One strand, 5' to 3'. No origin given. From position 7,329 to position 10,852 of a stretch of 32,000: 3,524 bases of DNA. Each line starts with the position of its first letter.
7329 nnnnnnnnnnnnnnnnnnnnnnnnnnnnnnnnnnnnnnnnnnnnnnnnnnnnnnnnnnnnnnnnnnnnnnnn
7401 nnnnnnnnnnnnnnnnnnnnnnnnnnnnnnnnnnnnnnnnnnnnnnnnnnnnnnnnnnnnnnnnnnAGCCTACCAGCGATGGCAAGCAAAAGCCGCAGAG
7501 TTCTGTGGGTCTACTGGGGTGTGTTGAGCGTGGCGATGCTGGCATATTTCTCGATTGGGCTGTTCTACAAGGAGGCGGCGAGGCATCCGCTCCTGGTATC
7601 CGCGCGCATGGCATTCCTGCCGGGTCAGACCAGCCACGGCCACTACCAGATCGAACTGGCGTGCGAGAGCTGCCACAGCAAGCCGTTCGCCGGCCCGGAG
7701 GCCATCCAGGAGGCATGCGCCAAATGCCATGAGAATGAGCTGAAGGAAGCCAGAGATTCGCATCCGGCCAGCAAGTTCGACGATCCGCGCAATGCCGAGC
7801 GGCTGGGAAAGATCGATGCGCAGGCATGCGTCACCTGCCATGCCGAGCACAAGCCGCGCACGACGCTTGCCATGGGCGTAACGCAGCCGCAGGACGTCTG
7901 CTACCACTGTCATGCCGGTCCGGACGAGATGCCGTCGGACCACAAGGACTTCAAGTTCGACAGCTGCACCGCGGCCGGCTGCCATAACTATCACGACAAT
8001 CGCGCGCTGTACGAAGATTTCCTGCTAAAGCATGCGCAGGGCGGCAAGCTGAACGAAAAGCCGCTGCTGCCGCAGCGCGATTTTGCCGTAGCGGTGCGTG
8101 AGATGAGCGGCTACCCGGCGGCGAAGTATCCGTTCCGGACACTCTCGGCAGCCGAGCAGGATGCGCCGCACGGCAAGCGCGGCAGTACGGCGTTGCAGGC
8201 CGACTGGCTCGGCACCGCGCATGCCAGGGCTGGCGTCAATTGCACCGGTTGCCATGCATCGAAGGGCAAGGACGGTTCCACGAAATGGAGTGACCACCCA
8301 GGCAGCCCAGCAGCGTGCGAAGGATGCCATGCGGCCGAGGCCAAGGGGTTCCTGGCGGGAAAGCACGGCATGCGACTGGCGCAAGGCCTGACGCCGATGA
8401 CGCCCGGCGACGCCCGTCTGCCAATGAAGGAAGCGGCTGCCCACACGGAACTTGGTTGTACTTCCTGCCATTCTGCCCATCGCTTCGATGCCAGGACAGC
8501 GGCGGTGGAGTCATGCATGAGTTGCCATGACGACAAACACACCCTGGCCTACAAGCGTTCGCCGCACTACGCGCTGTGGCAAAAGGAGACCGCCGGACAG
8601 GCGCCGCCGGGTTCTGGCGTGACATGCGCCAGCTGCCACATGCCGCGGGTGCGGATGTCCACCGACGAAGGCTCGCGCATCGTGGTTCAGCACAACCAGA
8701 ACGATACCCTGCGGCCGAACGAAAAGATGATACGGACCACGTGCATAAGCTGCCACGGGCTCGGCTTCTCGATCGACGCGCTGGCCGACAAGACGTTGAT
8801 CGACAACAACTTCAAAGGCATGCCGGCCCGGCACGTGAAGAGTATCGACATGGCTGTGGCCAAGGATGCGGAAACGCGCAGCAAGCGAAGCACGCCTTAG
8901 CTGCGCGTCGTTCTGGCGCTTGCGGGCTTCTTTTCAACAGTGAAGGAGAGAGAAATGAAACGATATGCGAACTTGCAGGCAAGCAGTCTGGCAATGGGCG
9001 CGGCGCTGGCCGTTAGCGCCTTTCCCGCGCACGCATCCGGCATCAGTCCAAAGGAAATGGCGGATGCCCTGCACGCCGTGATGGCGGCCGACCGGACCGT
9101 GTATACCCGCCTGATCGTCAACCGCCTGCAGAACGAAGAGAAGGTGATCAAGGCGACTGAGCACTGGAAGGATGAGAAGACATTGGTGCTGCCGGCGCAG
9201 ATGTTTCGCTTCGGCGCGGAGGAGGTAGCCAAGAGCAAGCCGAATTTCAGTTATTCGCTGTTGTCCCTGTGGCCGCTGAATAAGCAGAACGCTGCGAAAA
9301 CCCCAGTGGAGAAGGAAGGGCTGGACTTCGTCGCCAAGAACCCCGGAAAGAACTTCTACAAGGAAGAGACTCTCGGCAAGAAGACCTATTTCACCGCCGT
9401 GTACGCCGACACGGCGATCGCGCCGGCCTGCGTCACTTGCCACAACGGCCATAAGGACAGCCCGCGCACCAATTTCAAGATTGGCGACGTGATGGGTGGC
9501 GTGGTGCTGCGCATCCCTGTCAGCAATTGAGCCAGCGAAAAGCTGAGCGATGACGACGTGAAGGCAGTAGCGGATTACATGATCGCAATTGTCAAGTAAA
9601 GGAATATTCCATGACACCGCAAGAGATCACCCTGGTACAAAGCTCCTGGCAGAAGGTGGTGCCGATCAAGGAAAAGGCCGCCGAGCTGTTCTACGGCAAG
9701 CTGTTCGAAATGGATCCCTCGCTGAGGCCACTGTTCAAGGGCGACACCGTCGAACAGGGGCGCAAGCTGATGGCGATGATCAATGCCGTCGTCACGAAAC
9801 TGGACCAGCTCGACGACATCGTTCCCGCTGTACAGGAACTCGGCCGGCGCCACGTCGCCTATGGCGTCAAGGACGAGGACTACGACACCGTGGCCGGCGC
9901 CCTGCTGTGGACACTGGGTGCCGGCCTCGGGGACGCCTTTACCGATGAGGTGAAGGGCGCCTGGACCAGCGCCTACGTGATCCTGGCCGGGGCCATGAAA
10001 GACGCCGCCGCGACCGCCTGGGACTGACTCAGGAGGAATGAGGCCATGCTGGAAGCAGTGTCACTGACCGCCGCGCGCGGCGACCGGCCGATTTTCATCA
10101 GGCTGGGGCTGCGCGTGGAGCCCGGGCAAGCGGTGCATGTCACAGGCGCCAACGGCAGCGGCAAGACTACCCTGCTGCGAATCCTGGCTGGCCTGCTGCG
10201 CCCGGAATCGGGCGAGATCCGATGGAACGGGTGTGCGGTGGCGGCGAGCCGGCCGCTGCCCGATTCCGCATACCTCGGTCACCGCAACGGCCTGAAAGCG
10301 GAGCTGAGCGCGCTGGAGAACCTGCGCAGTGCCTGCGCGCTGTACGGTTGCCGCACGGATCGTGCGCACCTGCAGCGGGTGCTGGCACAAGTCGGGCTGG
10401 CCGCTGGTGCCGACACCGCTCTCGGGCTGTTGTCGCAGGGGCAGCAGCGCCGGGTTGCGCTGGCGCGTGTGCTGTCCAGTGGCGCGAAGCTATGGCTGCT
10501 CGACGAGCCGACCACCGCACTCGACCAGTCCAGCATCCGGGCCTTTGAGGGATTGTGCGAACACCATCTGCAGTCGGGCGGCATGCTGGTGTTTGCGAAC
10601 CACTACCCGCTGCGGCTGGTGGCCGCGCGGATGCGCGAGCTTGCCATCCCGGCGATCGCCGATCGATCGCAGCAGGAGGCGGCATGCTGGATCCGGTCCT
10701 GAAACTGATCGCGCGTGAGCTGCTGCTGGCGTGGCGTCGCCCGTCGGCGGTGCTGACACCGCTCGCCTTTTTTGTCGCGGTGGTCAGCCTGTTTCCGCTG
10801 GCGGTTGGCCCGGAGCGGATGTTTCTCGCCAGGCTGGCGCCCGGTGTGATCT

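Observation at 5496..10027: Uncharacterised four-gene redox module: cytoplasmic NAD(P)H flavoprotein wired through a membrane di-haem domain to an 11-haem periplasmic cytochrome, a DUF3365 haem protein and a globin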

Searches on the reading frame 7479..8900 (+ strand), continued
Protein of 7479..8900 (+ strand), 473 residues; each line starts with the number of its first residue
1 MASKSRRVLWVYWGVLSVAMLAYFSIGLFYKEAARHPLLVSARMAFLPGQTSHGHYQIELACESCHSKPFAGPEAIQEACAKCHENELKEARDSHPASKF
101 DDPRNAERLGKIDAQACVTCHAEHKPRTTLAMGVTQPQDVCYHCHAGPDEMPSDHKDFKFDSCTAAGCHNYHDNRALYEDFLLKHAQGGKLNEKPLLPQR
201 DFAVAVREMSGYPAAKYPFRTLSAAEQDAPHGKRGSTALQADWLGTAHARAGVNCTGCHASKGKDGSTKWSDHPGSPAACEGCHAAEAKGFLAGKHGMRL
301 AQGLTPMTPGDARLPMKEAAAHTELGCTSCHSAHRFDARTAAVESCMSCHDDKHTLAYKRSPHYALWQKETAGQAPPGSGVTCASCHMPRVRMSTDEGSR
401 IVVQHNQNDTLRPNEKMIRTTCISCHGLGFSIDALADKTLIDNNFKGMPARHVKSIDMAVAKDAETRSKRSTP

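Call 50: search_protein_families(library=ncbifam, proteins=[L073:12861-14291:+, L005:15088-16104:-, L033:15490-16377:+, L033:975-3161:-, L025:7220-7813:+, L011:3454-5265:+], max_evalue=0.00001)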
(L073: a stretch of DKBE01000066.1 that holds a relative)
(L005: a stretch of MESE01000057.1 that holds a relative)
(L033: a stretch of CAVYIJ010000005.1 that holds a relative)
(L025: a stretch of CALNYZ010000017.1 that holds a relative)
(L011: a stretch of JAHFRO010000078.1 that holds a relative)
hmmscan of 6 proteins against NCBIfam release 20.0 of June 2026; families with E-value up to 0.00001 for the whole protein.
L073:12861-14291:+ (476 aa): 2 families
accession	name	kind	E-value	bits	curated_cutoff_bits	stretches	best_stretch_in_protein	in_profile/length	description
TIGR01728.1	SsuA_fam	subfamily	7.2e-13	48.4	163.5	1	208-330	122-240/290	aliphatic sulfonate ABC transporter substrate-binding protein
NF008553.0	PRK11480.1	equivalog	8.3e-06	25.2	490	0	196-315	129-248/320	taurine ABC transporter substrate-binding protein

L005:15088-16104:- (338 aa): 5 families
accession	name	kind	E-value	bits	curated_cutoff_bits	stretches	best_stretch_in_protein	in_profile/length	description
TIGR01183.1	ntrB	equivalog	1.7e-46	158.5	209.05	1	126-326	15-200/202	nitrate ABC transporter permease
NF040733.1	ABC_perm_U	equivalog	4.6e-29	101.6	295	1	127-331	55-244/251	ABC transporter permease subunit SaoP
NF007545.0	PRK10160.1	equivalog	2e-22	79.9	342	1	125-330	75-265/275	taurine ABC transporter permease TauC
NF008470.0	PRK11365.1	equivalog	6e-17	61.9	347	1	128-329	60-246/263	aliphatic sulfonate ABC transporter permease SsuC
TIGR03416.1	ABC_choXWV_perm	equivalog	4.1e-08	33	363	1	125-325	83-267/267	choline ABC transporter permease subunit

L033:15490-16377:+ (295 aa): 185 families (the best 25 are shown)
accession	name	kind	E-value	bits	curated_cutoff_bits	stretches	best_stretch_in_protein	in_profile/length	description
TIGR01184.1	ntrCD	subfamily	2e-101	338.4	291.8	1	25-255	1-230/230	nitrate ABC transporter ATP-binding protein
NF040729.1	ABC_ATP_SaoA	equivalog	4.1e-68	229.5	360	1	6-255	2-243/248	ABC transporter ATP-binding protein SaoA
NF008421.0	PRK11248.1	equivalog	5.7e-61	206.2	357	1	6-227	2-215/255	taurine ABC transporter ATP-binding subunit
TIGR03265.1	PhnT2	equivalog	2e-58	198.4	457.7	1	4-227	3-222/353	putative 2-aminoethylphosphonate ABC transporter ATP-binding protein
TIGR01186.1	proV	subfamily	9.4e-55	186.2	326.6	1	20-226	4-216/363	betaine/proline/choline family ABC transporter ATP-binding protein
NF006987.0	PRK09452.1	equivalog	4.8e-54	183.5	482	1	23-252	31-259/378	spermidine/putrescine ABC transporter ATP-binding protein PotA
TIGR01187.1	potA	subfamily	1.1e-52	179.2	355.6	1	40-225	1-186/325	polyamine ABC transporter ATP-binding protein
TIGR00968.1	3a0106s01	subfamily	3.2e-52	177.4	342.75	1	20-227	11-218/237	sulfate ABC transporter ATP-binding protein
TIGR03258.1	PhnT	equivalog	3.6e-52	177.6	499.15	1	23-235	22-234/359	2-aminoethylphosphonate ABC transport system ATP-binding subunit PhnT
NF043075.1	MMSYN1_0197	equivalog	5.5e-52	176.8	550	1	23-227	16-220/341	spermidine/putrescine ABC transporter ATP-binding protein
NF008420.0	PRK11247.1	equivalog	1.2e-50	172.1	395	1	23-236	26-227/257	aliphatic sulfonates ABC transporter ATP-binding protein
NF008621.0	PRK11607.1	equivalog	8.1e-50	169.7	613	1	22-227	32-237/377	putrescine ABC transporter ATP-binding subunit PotG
NF008653.0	PRK11650.1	subfamily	1.5e-49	169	432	1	18-227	13-222/357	sn-glycerol-3-phosphate ABC transporter ATP-binding protein UgpC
NF008105.0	PRK10851.1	equivalog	2.3e-49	168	502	1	7-248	4-244/362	sulfate/thiosulfate ABC transporter ATP-binding protein CysA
TIGR03415.1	ABC_choXWV_ATP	equivalog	1e-47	162.9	483.75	1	24-227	39-252/382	choline ABC transporter ATP-binding protein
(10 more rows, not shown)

L033:975-3161:- (728 aa): 26 families (the best 25 are shown)
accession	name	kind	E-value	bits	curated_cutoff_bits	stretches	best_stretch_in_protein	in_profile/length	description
TIGR01591.1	Fdh-alpha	equivalog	3.4e-175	583.9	666.25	1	25-709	2-672/672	formate dehydrogenase subunit alpha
NF047855.1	AssmNtatRedNasC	equivalog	4.9e-157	524.2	1100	1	23-711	22-708/708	assimilatory nitrate reductase catalytic subunit NasC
NF041323.1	Nitr_red_NasA_Halo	equivalog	6.8e-147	490.8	1000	1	29-709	3-672/673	assimilatory nitrate reductase NasA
NF010055.0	PRK13532.1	equivalog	3.1e-128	429.3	904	3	17-266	38-291/830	nitrate reductase catalytic subunit NapA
TIGR01706.1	NAPA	equivalog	2.9e-124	416.2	930.55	3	19-266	40-291/830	periplasmic nitrate reductase subunit alpha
NF041513.1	formate_DH_Act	exception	3.5e-59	200.6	1400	3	24-267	45-296/1067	formate dehydrogenase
TIGR01701.1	Fdhalpha-like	subfamily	1.3e-54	185.5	582.15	1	74-711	95-743/744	FdhF/YdeP family oxidoreductase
TIGR01553.1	formate-DH-alph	equivalog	3.5e-54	184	814.2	4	24-268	47-306/1009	formate dehydrogenase-N subunit alpha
NF012032.0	PRK15488.1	equivalog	3.5e-51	174.1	694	1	17-512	39-531/759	thiosulfate reductase PhsA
TIGR02693.1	arsenite_ox_L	equivalog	1.9e-49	168.4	359.05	1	53-708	86-802/806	arsenate reductase (azurin) large subunit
TIGR02166.1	dmsA_ynfE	subfamily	8.8e-37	126.6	777.7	1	91-508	119-557/794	DMSO/selenate family reductase complex A subunit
TIGR00509.1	bisC_fam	subfamily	3.8e-35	121.3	1017.55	1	90-512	69-514/772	molybdopterin guanine dinucleotide-containing S/N-oxide reductase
NF005895.0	PRK07860.1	equivalog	8.2e-34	116.7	802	2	367-533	522-683/811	NADH-quinone oxidoreductase subunit G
TIGR03479.1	DMSO_red_II_alp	subfamily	1.3e-31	109.6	984.75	2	269-510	388-645/913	molybdopterin-dependent oxidoreductase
TIGR02164.1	torA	equivalog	1.6e-28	99.3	1465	1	204-512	242-568/824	trimethylamine-N-oxide reductase TorA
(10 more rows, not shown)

L025:7220-7813:+ (197 aa): 0 families

L011:3454-5265:+ (603 aa): 189 families (the best 25 are shown)
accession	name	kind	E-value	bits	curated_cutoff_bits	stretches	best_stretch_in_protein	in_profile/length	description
TIGR01184.1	ntrCD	subfamily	1e-182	604.3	291.8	2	369-597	2-230/230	nitrate ABC transporter ATP-binding protein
NF040729.1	ABC_ATP_SaoA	equivalog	1.3e-121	404.7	360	2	30-271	2-240/248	ABC transporter ATP-binding protein SaoA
NF008421.0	PRK11248.1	equivalog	1.9e-120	401.1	357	2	38-243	10-209/255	taurine ABC transporter ATP-binding subunit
TIGR03265.1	PhnT2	equivalog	3.9e-115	384.9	457.7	2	30-239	5-211/353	putative 2-aminoethylphosphonate ABC transporter ATP-binding protein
NF008420.0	PRK11247.1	equivalog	5.2e-107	356.8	395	2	29-261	12-229/257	aliphatic sulfonates ABC transporter ATP-binding protein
TIGR01186.1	proV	subfamily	6.9e-103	344.5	326.6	2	363-564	4-212/363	betaine/proline/choline family ABC transporter ATP-binding protein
NF006987.0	PRK09452.1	equivalog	7.6e-100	334.2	482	2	346-562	15-228/378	spermidine/putrescine ABC transporter ATP-binding protein PotA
NF043075.1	MMSYN1_0197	equivalog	1.3e-95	320.3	550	2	364-565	14-216/341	spermidine/putrescine ABC transporter ATP-binding protein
TIGR00968.1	3a0106s01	subfamily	2e-95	318.8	342.75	2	33-239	4-207/237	sulfate ABC transporter ATP-binding protein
NF008653.0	PRK11650.1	subfamily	4.2e-94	315.5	432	2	354-569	6-222/357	sn-glycerol-3-phosphate ABC transporter ATP-binding protein UgpC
TIGR03258.1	PhnT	equivalog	6.4e-94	314.9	499.15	2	47-247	22-224/359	2-aminoethylphosphonate ABC transport system ATP-binding subunit PhnT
TIGR01187.1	potA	subfamily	2e-93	313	355.6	2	65-240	2-178/325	polyamine ABC transporter ATP-binding protein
TIGR03415.1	ABC_choXWV_ATP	equivalog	2.9e-92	309.6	483.75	2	363-560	35-243/382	choline ABC transporter ATP-binding protein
NF008233.0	PRK11000.1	equivalog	1.5e-91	307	568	2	30-246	4-217/369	maltose/maltodextrin ABC transporter ATP-binding protein MalK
NF040840.2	tungstate_WtpC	equivalog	2.3e-86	290.2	440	2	49-245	16-213/347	tungstate ABC transporter ATP-binding protein WtpC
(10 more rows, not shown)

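Call 57: search_protein_families(library=pfam, proteins=[L064:620-2353:+, L064:2364-2657:+, L064:4887-5531:-, L064:5664-7958:+, L061:78-584:+], max_evalue=0.001)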
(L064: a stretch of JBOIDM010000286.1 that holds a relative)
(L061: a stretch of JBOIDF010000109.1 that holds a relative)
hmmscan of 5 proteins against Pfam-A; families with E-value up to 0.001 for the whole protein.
L064:620-2353:+ (577 aa): 3 families
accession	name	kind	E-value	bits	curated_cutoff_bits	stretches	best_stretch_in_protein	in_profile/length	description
PF00378.25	ECH_1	-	1.4e-15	57.8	27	1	318-521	19-218/251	Enoyl-CoA hydratase/isomerase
PF02911.23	Formyl_trans_C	-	7.1e-10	39.4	21.1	1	177-259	3-86/100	Formyl transferase, C-terminal domain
PF00551.24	Formyl_trans_N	-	8.1e-09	35.9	26.1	1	35-142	67-175/181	Formyl transferase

L064:2364-2657:+ (97 aa): 1 family
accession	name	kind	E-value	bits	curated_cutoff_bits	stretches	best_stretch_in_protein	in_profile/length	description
PF00763.28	THF_DHG_CYH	-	1.3e-19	71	32.8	1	6-84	1-79/115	Tetrahydrofolate dehydrogenase/cyclohydrolase, catalytic domain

L064:4887-5531:- (214 aa): 3 families
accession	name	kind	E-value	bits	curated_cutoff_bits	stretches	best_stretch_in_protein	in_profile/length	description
PF00027.35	cNMP_binding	-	2.3e-23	82.4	27.5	1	26-113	2-89/89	Cyclic nucleotide-binding domain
PF13545.12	HTH_Crp_2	-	2.2e-14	53.6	27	1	145-208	1-63/70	Crp-like helix-turn-helix domain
PF00325.26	Crp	-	3e-08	33.7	21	1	167-191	2-26/32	Bacterial regulatory proteins, crp family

L064:5664-7958:+ (764 aa): 2 families
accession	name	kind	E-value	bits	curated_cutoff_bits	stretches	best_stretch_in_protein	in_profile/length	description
PF05226.16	CHASE2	-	8.6e-28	98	26.3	1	69-408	25-254/257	CHASE2 domain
PF00211.25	Guanylate_cyc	-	1.6e-10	41.3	21.9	1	522-649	13-142/183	Adenylate and Guanylate cyclase catalytic domain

L061:78-584:+ (168 aa): 0 families

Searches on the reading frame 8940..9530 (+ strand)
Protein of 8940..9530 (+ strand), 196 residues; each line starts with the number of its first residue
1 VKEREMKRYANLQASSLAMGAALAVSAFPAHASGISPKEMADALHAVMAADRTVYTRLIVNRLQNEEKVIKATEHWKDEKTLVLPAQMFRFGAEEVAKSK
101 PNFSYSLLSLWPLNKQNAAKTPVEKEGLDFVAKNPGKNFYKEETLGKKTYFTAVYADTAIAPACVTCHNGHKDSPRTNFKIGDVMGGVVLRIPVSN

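Call 3: search_protein_families(library=pfam, proteins=[window:8940-9530:+], max_evalue=0.01)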
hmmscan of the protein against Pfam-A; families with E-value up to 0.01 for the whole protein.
window:8940-9530:+ (196 aa): 1 family
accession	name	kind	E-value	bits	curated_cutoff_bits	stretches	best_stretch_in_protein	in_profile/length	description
PF11845.13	Tll0287-like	-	5.8e-19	69.4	24.1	1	38-193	9-144/144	Tll0287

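Call 4: search_protein_families(library=ncbifam, proteins=[window:8940-9530:+], max_evalue=0.01)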
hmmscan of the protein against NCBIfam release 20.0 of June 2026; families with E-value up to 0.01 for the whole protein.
window:8940-9530:+ (196 aa): 1 family
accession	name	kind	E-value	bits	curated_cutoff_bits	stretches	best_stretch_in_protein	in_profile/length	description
NF011071.0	PRK14501.1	equivalog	0.0077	14.5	634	0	40-98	262-320/729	bifunctional alpha,alpha-trehalose-phosphate synthase (UDP-forming)/trehalose-phosphatase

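Call 32: search_solved_structures(query=window:8955-9527:+, max_evalue=1, show_alignments=2)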
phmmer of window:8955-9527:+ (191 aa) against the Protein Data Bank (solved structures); distinct sequences matched with E-value up to 1: 3.
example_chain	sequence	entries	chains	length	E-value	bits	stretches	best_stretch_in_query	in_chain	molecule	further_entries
9lts_C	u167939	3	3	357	0.42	13.9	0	145-172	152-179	Photosynthetic reaction center cytochrome c subunit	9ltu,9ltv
8yy9_C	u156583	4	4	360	0.44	13.8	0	145-172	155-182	Photosynthetic reaction center cytochrome c subunit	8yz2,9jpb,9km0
4oxq_A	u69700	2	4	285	0.74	13.1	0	56-144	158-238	Manganese ABC transporter, periplasmic-binding protein SitA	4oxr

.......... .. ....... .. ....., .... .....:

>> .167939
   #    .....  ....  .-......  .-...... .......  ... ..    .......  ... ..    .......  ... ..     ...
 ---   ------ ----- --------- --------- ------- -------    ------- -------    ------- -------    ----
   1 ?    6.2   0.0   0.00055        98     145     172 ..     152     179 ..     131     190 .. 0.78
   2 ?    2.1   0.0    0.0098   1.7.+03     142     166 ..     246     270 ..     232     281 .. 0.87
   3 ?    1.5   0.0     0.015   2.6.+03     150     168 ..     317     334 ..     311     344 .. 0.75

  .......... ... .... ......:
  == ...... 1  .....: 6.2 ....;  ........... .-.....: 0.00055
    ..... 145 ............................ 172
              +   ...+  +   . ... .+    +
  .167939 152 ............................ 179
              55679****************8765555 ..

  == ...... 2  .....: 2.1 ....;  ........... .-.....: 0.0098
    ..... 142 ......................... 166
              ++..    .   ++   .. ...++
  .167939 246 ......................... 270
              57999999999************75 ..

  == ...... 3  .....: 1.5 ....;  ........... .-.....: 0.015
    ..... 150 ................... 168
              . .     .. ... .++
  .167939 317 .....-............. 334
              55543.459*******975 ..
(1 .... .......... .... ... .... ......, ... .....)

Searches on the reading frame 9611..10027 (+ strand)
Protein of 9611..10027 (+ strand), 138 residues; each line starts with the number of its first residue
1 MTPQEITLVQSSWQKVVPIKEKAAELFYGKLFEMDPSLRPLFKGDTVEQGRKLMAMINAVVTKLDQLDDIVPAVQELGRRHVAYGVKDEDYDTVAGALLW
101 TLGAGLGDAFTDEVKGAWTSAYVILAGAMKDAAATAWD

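Call 3: search_protein_families(library=pfam, proteins=[window:9611-10027:+], max_evalue=0.01)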
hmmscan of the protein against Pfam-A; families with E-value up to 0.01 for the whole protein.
window:9611-10027:+ (138 aa): 1 family
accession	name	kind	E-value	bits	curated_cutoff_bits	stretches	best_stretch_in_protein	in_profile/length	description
PF00042.28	Globin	-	3.9e-15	56.8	22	1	27-129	3-117/117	Globin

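Call 4: search_protein_families(library=ncbifam, proteins=[window:9611-10027:+], max_evalue=0.01)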
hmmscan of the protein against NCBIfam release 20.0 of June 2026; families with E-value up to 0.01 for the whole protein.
window:9611-10027:+ (138 aa): 1 family
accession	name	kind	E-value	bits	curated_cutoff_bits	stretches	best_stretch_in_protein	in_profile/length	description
NF009805.0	PRK13289.1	equivalog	1.5e-22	80.1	432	1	3-132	4-136/399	NO-inducible flavohemoprotein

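Call 33: search_solved_structures(query=window:9611-10024:+, max_evalue=0.001, show_alignments=1)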
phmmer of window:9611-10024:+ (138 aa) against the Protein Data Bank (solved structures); distinct sequences matched with E-value up to 0.001: 55.
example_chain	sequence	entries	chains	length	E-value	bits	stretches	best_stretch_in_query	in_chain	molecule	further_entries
3wfw_A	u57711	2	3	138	2e-32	115.6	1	1-129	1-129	Hemoglobin-like flavoprotein fused to Roadblock/LC7 domain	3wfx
3s1i_A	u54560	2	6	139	3.6e-27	98.6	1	4-129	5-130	Hemoglobin-like flavoprotein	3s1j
3ubc_A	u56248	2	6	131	3.8e-27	98.5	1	4-129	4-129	Hemoglobin-like flavoprotein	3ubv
7ohd_A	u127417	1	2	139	3.3e-17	66.4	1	5-136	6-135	Neuroglobin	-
1oj6_A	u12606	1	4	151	5.7e-16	62.3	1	5-136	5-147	Neuroglobin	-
8wub_A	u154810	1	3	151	7.3e-16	62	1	47-136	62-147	Neuroglobin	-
6h6j_A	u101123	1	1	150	1.6e-15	60.9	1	5-136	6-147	Neuroglobin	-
6h6i_A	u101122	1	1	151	1.6e-15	60.9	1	5-136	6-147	Neuroglobin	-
4mpm_A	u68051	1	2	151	1.9e-15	60.6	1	47-136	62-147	Neuroglobin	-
8grz_A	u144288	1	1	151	3.6e-15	59.8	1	5-136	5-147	Neuroglobin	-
7vqg_A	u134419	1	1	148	4e-15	59.6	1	7-136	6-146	Neuroglobin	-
6i3t_A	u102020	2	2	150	7.4e-15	58.7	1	5-136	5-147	Neuroglobin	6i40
1q1f_A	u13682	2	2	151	7.6e-15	58.7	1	5-136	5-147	Neuroglobin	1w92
2vry_A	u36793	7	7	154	8.2e-15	58.6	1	5-136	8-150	NEUROGLOBIN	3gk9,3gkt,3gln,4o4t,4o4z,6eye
5eet_A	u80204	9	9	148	9.7e-15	58.4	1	5-136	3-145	Neuroglobin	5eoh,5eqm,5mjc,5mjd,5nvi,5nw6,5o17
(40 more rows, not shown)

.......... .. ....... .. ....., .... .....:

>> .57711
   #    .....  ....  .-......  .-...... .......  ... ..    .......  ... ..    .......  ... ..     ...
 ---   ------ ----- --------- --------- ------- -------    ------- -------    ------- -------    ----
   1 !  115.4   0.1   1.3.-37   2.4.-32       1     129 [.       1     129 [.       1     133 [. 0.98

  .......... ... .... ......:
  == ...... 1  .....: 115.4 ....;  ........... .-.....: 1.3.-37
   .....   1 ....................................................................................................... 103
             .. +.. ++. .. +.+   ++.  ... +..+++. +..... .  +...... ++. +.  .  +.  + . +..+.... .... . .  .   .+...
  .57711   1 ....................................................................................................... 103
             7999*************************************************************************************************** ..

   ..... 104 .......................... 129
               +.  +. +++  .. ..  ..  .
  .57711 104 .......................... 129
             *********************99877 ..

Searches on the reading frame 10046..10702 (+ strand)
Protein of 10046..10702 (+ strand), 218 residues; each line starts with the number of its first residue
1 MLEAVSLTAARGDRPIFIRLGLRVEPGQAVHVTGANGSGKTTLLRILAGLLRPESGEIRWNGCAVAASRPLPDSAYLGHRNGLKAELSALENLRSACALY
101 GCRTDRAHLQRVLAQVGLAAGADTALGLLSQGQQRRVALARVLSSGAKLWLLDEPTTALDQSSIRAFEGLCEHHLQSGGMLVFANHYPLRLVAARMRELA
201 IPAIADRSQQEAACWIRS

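Call 3: search_protein_families(library=pfam, proteins=[window:10046-10702:+], max_evalue=0.01)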
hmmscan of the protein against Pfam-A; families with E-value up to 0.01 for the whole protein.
window:10046-10702:+ (218 aa): 7 families
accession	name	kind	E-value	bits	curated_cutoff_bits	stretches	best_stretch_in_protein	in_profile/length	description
PF00005.33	ABC_tran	-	2.9e-29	102.8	25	1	20-157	4-137/137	ABC transporter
PF13304.12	AAA_21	-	6.3e-07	30.2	27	1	32-64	4-35/304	AAA domain, putative AbiEii toxin, Type IV TA system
PF13555.12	AAA_29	-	3.6e-05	23.9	27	1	24-64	19-58/61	P-loop containing region of AAA domain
PF02463.25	SMC_N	-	0.00018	21.5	40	0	32-174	29-186/220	RecF/RecN/SMC N terminal domain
PF13401.12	AAA_22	-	0.0023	18.7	27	1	29-154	7-92/130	AAA domain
PF13191.12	AAA_16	-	0.0026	18.7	32.6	1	26-172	24-157/167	AAA ATPase domain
PF13604.12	AAA_30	-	0.0085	16.3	27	0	28-59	19-50/191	AAA domain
